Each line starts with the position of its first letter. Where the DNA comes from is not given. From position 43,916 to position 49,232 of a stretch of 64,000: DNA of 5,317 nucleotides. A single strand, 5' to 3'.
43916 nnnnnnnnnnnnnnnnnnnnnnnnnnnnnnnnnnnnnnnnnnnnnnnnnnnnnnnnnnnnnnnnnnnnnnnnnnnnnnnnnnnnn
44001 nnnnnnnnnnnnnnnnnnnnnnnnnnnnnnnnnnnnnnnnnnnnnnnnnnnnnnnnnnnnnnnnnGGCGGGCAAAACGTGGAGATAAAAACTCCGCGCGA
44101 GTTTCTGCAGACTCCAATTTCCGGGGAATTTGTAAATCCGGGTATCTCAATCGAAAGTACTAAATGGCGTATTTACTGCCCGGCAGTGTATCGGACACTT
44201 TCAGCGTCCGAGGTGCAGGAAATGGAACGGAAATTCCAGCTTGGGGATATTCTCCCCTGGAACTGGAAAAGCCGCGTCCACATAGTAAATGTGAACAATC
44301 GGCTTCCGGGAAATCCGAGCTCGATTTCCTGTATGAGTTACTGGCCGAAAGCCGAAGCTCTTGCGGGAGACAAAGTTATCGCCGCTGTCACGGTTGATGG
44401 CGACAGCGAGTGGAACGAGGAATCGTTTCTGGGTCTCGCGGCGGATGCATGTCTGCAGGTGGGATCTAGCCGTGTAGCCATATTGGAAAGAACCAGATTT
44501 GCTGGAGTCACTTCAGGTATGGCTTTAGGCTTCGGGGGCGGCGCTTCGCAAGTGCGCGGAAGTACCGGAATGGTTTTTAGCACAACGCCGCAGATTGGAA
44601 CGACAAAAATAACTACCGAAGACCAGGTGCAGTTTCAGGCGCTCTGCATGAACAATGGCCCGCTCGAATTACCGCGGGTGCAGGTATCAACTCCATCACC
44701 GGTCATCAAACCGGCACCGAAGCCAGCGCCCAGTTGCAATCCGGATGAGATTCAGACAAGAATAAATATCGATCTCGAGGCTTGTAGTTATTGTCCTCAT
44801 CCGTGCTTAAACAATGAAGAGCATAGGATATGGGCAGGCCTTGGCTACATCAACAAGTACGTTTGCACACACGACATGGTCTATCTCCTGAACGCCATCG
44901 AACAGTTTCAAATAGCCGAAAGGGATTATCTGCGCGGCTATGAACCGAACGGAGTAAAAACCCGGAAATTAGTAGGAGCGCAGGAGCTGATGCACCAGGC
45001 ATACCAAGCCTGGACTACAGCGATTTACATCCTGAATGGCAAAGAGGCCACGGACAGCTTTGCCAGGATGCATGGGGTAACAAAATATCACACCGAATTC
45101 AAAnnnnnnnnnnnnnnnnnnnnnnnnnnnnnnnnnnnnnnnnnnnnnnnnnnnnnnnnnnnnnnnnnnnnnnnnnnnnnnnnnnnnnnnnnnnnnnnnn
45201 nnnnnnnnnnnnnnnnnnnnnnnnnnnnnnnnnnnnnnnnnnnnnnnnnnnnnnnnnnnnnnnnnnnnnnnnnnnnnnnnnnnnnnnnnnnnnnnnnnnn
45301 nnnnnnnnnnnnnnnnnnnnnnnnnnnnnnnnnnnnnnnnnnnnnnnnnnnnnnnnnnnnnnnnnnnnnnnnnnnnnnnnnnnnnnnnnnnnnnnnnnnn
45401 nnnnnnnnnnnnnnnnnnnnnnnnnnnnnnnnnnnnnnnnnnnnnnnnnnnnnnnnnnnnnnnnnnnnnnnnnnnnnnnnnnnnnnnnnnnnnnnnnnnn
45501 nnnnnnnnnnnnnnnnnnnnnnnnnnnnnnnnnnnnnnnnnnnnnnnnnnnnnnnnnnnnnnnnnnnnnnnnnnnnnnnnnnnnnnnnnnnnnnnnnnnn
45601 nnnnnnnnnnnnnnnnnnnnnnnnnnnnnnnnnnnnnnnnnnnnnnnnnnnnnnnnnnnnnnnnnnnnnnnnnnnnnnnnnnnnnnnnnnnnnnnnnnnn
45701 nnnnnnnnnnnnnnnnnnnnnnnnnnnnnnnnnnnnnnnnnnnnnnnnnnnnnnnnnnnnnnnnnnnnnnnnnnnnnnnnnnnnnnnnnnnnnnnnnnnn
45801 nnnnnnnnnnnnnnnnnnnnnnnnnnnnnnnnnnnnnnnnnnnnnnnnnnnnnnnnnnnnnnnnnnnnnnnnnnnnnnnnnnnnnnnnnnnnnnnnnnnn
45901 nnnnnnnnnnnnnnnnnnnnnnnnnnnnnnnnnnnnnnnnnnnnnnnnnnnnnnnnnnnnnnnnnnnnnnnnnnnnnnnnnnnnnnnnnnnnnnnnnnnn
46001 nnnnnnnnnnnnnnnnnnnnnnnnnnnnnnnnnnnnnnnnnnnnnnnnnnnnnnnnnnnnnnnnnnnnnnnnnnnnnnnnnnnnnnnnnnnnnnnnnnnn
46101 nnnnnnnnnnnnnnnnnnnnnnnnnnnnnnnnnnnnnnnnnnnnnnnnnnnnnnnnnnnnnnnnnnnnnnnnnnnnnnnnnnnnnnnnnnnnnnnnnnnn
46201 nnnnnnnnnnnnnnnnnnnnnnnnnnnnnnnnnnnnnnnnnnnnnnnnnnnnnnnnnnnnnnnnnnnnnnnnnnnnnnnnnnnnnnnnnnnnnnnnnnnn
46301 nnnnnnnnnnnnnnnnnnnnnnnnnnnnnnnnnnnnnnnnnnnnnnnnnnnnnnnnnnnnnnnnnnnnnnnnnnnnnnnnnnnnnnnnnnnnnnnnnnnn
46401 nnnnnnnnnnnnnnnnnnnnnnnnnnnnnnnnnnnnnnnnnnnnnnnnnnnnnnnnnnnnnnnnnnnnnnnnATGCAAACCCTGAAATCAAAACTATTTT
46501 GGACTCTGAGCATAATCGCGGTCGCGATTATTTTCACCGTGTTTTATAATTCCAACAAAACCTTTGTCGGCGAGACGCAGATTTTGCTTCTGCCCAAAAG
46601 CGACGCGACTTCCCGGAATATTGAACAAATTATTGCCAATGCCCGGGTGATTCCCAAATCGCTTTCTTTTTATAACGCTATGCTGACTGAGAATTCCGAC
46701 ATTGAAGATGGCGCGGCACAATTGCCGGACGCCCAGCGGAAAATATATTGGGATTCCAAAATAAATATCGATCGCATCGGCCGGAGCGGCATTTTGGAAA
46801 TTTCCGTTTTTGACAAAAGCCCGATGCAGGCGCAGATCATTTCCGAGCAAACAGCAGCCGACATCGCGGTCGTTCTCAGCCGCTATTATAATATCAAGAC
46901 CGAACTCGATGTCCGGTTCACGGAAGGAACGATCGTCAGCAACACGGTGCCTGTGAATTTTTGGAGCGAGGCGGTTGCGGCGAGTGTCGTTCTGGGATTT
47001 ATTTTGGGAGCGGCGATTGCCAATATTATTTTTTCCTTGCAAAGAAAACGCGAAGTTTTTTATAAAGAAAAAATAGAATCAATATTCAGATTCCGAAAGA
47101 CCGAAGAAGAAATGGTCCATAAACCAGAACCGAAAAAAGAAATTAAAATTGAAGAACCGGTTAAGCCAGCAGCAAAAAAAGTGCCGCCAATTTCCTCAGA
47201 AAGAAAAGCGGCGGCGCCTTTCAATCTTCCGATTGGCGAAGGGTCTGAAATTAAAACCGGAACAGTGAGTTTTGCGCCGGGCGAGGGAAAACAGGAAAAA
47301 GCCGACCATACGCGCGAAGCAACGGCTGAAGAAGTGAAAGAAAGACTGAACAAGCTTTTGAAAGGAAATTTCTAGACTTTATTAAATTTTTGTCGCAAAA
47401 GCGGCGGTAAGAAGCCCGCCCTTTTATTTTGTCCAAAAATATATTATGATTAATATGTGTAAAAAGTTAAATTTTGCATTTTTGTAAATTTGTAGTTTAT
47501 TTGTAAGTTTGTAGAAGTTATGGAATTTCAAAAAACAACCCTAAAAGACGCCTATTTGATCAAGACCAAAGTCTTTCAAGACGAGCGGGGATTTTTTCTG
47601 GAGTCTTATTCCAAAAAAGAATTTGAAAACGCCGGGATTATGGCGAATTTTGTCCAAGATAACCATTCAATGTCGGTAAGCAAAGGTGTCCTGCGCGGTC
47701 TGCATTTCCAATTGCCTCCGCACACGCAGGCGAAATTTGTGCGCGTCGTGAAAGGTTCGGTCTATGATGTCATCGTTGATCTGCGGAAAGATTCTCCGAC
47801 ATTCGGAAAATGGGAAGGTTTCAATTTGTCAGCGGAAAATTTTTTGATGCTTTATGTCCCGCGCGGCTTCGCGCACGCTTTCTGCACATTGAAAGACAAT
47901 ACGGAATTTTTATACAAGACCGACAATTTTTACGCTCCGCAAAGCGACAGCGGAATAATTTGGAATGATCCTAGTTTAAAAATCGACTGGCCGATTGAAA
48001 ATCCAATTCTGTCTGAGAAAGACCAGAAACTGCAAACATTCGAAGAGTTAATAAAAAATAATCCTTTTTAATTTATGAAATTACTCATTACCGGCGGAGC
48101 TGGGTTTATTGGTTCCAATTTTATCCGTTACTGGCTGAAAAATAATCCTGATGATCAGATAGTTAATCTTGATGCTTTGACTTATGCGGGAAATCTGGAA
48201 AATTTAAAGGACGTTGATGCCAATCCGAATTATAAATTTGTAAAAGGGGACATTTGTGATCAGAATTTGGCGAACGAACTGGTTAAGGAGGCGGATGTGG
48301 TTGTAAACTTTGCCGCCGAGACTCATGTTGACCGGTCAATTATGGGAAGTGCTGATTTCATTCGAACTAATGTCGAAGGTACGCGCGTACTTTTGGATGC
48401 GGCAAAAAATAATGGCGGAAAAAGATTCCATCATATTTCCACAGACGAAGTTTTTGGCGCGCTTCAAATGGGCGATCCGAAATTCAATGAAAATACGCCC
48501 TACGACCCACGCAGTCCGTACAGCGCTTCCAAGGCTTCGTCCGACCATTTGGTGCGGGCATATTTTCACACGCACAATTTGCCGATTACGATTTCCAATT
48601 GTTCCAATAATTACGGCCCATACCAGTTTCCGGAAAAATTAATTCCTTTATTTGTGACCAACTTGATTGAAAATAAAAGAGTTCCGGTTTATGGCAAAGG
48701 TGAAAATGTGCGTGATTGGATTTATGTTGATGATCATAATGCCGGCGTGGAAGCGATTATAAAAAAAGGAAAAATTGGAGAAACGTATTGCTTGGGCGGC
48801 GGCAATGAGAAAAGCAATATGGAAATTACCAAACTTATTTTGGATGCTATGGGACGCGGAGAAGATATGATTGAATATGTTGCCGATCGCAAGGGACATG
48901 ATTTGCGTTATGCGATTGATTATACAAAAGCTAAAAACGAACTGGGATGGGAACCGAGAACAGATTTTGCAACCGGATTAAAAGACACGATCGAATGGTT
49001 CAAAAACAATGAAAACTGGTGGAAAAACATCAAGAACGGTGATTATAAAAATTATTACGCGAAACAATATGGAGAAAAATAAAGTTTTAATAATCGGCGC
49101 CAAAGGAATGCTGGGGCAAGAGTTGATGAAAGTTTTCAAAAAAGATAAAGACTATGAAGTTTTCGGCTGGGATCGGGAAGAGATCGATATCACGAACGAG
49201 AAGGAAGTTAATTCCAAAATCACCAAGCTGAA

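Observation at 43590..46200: GC-richer two-gene island encoding secreted proteins, with strong RBS and flanking repeats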

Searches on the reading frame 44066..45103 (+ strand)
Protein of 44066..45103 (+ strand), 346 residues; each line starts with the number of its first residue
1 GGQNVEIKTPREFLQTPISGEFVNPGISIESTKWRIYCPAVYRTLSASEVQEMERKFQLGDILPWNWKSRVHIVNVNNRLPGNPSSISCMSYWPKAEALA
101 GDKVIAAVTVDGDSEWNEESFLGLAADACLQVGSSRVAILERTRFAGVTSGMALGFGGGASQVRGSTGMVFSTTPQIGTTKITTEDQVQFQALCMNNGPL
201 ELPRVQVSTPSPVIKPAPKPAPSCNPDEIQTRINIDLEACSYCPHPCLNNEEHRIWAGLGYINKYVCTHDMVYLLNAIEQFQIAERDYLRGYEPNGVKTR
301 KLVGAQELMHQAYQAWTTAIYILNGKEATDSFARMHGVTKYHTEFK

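Call 18: find_homologous_proteins(query=A3, max_evalue=0.01)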
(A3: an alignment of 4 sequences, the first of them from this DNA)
Query A3 (4 sequences) (346 aa, profile of the alignment): 3 proteins with E <= 0.01 among 8000 candidates.
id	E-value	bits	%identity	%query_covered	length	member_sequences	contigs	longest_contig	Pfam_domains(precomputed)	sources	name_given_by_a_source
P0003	4.4e-151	521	28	92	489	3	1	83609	-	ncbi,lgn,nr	ncbi:MAG TPA: hypothetical protein DEA43_03255 [Candidatus Moranbacteria bacterium]|nr:hypothetical 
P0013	2.0e-104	367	38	99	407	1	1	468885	-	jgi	jgi:hypothetical protein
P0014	3.3e-91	324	42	92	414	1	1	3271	-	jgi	jgi:hypothetical protein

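Call 19: search_solved_structures(query=A3, max_evalue=10)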
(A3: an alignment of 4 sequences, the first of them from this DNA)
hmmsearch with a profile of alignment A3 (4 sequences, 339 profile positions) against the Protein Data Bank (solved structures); distinct sequences matched with E-value up to 10: 32.
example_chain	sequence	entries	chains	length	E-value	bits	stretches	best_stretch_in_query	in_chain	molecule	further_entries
7yer_B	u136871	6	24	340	0.096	14.9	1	175-254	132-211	Polymerase cofactor VP35 | VP35 of EBOV L-VP35 complex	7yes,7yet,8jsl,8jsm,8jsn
8usn_K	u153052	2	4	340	0.17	14.1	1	175-253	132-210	Polymerase cofactor VP35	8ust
3i36_A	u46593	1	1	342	0.17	14.1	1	52-120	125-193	Vascular protein tyrosine phosphatase 1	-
6h8s_A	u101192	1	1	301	0.37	13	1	52-103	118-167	Tyrosine-protein phosphatase non-receptor type 5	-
2a3k_A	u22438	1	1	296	0.4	12.9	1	52-91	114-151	protein tyrosine phosphatase, non-receptor type 7, isoform 1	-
3d42_A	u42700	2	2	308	0.44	12.7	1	52-91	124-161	Tyrosine-protein phosphatase non-receptor type 7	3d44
2gp0_A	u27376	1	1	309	0.44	12.7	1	52-91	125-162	Tyrosine-protein phosphatase non-receptor type 7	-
3o4s_A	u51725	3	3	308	0.44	12.7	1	52-91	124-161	Tyrosine-protein phosphatase non-receptor type 7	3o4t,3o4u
2hvl_A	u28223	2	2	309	0.44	12.7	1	52-91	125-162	Tyrosine-protein phosphatase non-receptor type 7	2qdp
2qdm_A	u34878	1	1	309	0.44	12.7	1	52-91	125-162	Tyrosine-protein phosphatase non-receptor type 7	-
1zc0_A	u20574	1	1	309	0.44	12.7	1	52-91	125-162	Tyrosine-protein phosphatase, non-receptor type 7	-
2qdc_A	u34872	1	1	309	0.44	12.7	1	52-91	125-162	Tyrosine-protein phosphatase non-receptor type 7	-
9ip3_B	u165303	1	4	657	0.52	12.5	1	175-253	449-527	Maltose/maltodextrin-binding periplasmic protein,Polymerase cofactor VP35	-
9uzt_B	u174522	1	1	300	0.9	11.7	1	55-90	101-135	Tyrosine-protein phosphatase non-receptor type 2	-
9uys_A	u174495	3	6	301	0.9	11.7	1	55-90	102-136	Tyrosine-protein phosphatase non-receptor type 2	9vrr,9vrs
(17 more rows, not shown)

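Call 32: find_encoding_contigs(protein=P0013, flank=10000, max_places=3)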
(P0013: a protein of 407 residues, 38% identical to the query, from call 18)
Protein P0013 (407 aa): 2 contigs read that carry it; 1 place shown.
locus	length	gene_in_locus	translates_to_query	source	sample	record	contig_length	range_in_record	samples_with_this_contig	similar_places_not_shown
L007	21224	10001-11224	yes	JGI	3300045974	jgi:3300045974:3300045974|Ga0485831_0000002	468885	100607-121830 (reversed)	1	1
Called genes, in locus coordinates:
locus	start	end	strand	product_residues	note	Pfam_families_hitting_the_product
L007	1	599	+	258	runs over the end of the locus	PF18900:DUF5656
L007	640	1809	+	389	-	PF13365:Trypsin_2, PF13180:PDZ_2, PF17820:PDZ_6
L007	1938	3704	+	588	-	PF00664:ABC_membrane, PF00005:ABC_tran, PF02463:SMC_N (weak)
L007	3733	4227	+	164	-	-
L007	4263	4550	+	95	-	PF06961:DUF1294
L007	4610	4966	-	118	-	-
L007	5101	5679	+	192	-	PF13328:HD_4, PF01966:HD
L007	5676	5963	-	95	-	-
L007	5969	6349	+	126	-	-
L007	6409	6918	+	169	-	PF00588:SpoU_methylase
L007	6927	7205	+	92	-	PF01035:DNA_binding_1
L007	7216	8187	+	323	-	PF01541:GIY-YIG, PF08713:DNA_alkylation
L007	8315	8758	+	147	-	-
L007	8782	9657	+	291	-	PF18884:TSP3_bac (faint), PF04203:Sortase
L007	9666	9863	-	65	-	-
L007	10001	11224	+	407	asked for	-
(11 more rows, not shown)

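Call 39: search_protein_representatives(alignment_id=A3)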
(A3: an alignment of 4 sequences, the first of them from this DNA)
Query: 4 sequences, 339 profile positions. Proteins with E-value up to 0.001 (for the whole library): 205; up to 1e-10: 153; up to 1e-30: 72. The best 150 are listed.
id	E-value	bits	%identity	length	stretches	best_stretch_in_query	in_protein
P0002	4.2e-152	522.5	-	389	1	4-339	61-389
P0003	1.4e-151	520.7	-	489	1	1-338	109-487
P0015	3.1e-132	457.1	-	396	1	8-339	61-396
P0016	1.5e-115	402.3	-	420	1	2-338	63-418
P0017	3.4e-109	381.4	-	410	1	1-339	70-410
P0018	3.6e-109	381.3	-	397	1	12-339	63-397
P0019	1.1e-107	376.4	-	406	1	7-338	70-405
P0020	2.9e-99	348.7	-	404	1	7-336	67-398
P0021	9.6e-98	343.7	-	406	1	2-315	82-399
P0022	1.2e-93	330.3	-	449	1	2-337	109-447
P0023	8.8e-88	311.0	-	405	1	4-338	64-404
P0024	2.3e-86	306.3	-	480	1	7-329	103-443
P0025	4.7e-85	302.0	-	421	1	2-334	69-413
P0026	2.1e-84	299.9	-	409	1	2-337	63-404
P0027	5.0e-82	292.1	-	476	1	7-333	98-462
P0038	1.6e-53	198.4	-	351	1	18-201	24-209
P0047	4.1e-45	170.7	-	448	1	18-215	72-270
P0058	6.1e-39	150.4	-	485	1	18-220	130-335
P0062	4.4e-37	144.3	-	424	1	18-217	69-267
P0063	8.5e-37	143.4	-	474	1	16-211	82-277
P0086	7.2e-30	120.6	-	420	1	18-216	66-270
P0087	1.2e-29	119.9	-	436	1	4-231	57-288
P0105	9.9e-23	97.1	-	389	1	59-217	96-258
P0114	5.2e-20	88.2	-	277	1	200-311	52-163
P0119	1.4e-19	86.7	-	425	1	2-229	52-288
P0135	3.0e-16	75.8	-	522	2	93-233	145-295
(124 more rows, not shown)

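Call 45: search_protein_families(library=pfam, proteins=[P0038, P0047, P0058, P0062, P0063, P0135, P0015, P0024, P0020, P0114], max_evalue=0.05)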
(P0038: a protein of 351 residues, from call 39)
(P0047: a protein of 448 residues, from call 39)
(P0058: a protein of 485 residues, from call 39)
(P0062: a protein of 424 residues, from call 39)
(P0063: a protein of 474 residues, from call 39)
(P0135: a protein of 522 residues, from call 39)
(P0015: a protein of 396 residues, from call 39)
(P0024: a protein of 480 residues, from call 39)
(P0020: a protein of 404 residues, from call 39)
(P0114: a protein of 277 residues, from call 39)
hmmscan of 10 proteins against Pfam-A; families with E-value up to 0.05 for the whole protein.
P0038 (351 aa): 1 family
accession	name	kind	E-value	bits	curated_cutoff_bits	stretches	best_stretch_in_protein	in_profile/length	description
PF00691.25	OmpA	-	1.9e-15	57.5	27.2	1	245-339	1-94/98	OmpA family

P0047 (448 aa): 2 families
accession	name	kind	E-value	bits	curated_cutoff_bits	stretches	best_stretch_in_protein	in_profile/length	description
PF00691.25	OmpA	-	1.6e-12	48.1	27.2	1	333-420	1-90/98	OmpA family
PF01456.22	Mucin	-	0.002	18.6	34.7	1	5-44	3-42/143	Mucin-like glycoprotein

P0058 (485 aa): 1 family
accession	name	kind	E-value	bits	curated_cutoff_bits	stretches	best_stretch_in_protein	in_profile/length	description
PF00691.25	OmpA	-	2.9e-12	47.2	27.2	1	381-466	1-87/98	OmpA family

P0062 (424 aa): 2 families
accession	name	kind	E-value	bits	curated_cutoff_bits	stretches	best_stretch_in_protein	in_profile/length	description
PF00691.25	OmpA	-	5.8e-17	62.3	27.2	1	320-412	1-94/98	OmpA family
PF22153.2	SelB_WH1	-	0.0076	16.4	26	1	155-177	20-42/57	Elongation factor SelB, first winged-helix domain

P0063 (474 aa): 1 family
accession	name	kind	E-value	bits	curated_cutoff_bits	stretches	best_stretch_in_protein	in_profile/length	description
PF00691.25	OmpA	-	2.5e-08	34.6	27.2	1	371-452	9-91/98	OmpA family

P0135 (522 aa): 1 family
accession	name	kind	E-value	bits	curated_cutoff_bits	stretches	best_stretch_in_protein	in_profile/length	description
PF21827.1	New_glue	-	0.011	15.9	31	1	1-56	1-56/94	New glue protein family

P0015 (396 aa): 0 families

P0024 (480 aa): 0 families

P0020 (404 aa): 1 family
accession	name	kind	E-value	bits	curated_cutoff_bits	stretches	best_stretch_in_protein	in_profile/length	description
PF21827.1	New_glue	-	0.021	15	31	1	1-51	1-50/94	New glue protein family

P0114 (277 aa): 0 families

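Call 66: list_cluster_members(proteins=[P0047, P0058, P0062, P0063, P0086, P0087, P0105, P0119, P0015, P0024])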
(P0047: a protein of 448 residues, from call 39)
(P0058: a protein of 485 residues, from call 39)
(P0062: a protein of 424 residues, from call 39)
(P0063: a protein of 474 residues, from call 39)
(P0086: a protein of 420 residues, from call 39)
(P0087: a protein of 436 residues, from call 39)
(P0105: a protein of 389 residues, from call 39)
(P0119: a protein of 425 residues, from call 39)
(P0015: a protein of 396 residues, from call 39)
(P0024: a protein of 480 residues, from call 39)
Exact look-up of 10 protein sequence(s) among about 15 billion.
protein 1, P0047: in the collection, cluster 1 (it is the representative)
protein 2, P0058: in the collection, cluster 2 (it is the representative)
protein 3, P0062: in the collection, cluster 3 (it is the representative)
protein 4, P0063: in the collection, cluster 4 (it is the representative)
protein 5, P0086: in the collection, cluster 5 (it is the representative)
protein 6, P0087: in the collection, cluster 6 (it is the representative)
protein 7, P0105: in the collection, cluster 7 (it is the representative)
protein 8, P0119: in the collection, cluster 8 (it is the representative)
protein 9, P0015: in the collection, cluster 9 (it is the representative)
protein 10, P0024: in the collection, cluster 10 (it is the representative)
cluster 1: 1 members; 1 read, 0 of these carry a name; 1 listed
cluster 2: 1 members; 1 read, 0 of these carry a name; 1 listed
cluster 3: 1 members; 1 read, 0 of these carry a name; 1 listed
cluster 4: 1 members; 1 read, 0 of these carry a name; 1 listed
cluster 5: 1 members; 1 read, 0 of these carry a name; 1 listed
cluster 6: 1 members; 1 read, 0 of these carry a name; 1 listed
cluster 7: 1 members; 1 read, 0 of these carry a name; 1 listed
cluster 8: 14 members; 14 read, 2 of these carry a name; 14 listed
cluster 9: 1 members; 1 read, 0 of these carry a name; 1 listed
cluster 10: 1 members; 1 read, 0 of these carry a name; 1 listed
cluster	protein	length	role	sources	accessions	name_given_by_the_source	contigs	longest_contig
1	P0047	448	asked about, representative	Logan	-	-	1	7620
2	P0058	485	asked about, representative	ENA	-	-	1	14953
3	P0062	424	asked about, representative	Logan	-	-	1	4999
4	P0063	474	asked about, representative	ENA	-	-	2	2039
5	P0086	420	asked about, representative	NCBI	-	-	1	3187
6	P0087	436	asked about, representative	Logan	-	-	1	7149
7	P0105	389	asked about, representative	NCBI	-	-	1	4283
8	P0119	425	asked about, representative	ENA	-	-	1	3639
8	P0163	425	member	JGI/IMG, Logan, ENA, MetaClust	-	\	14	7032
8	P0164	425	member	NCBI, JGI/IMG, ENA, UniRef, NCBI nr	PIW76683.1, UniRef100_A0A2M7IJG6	MAG: hypothetical protein CO001_00015 [Candidatus Portnoybacteria bacterium ... | OmpA-like domain-containing protein n=1 Tax=Candidatus Portnoybacteria bacterium ...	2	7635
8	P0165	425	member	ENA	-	-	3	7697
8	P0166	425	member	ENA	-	-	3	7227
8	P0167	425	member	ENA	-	-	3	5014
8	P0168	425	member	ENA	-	-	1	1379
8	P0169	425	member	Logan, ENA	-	-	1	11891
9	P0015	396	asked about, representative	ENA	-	-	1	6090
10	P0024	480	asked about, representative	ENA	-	-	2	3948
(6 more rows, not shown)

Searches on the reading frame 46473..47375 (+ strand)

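Call 5: search_protein_families(library=pfam, proteins=[window:46473-47375:+], max_evalue=0.1)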
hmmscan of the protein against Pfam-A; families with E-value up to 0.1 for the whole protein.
window:46473-47375:+ (300 aa): 1 family
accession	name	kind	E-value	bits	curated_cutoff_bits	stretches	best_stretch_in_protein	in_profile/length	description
PF08566.15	Pam17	-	0.053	13.8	25.4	0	153-196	63-106/165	Mitochondrial import protein Pam17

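Call 6: search_protein_families(library=phrogs, proteins=[window:46473-47375:+], max_evalue=0.1)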
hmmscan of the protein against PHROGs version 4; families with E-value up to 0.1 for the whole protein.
window:46473-47375:+ (300 aa): 0 families

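Call 7: search_protein_families(library=ncbifam, proteins=[window:46473-47375:+], max_evalue=0.1)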
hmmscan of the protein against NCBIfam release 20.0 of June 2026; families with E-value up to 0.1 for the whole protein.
window:46473-47375:+ (300 aa): 0 families

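Call 95: search_protein_families(library=padloc, proteins=[window:46473-47375:+], max_evalue=0.1)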
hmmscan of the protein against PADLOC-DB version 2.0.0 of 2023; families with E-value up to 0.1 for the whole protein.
window:46473-47375:+ (300 aa): 0 families

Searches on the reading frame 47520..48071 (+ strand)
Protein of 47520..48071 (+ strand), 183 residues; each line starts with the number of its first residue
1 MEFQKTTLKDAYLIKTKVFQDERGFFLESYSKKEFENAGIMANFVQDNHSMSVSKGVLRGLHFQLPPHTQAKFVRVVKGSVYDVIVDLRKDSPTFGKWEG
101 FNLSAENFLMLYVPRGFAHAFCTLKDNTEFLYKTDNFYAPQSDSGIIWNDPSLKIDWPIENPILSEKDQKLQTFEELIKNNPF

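Call 5: search_protein_families(library=pfam, proteins=[window:47520-48071:+], max_evalue=0.1)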
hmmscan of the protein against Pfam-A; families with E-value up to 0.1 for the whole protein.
window:47520-48071:+ (183 aa): 1 family
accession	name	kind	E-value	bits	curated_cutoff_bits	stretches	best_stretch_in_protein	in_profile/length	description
PF00908.23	dTDP_sugar_isom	-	2.2e-75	252.4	27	1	5-176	1-168/168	dTDP-4-dehydrorhamnose 3,5-epimerase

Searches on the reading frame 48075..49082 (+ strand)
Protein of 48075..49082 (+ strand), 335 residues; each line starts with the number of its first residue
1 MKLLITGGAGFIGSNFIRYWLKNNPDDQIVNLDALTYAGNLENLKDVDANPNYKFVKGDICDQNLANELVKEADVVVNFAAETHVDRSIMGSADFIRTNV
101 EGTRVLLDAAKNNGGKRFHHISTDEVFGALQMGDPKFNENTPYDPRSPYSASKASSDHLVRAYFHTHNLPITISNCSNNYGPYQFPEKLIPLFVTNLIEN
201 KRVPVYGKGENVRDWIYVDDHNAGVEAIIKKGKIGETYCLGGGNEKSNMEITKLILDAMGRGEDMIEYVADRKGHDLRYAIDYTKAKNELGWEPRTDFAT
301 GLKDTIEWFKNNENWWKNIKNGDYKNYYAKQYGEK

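Call 5: search_protein_families(library=pfam, proteins=[window:48075-49082:+], max_evalue=0.1)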
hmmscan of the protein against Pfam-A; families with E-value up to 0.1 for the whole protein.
window:48075-49082:+ (335 aa): 10 families
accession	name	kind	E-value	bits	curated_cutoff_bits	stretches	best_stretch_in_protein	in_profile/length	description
PF16363.11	GDP_Man_Dehyd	-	1.2e-83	281.8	27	1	4-305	1-332/332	GDP-mannose 4,6 dehydratase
PF01370.27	Epimerase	-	1.1e-62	212.1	20.9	1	4-241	2-240/240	NAD dependent epimerase/dehydratase family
PF01073.25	3Beta_HSD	-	2e-21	76.7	22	1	4-219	1-219/280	3-beta hydroxysteroid dehydrogenase/isomerase family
PF07993.18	NAD_binding_4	-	6.7e-19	68.5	20.1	1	5-178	1-206/258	Male sterility protein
PF04321.23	RmlD_sub_bind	-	8.5e-15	55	27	1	1-168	1-144/287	RmlD substrate binding domain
PF02719.21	Polysacc_synt_2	-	1.9e-14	54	20.2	1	3-126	1-131/293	Polysaccharide biosynthesis protein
PF13460.12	NAD_binding_10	-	5.2e-09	36.7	27.2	1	7-162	1-133/184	NAD(P)H-binding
PF05368.20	NmrA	-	4.1e-05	23.8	27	1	2-118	4-102/298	NmrA-like family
PF03435.24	Sacchrp_dh_NADP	-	0.0042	17.8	25.1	1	8-88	5-83/129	Saccharopine dehydrogenase NADP binding domain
PF00106.31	adh_short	-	0.037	13.9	26.6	0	4-74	4-72/195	short chain dehydrogenase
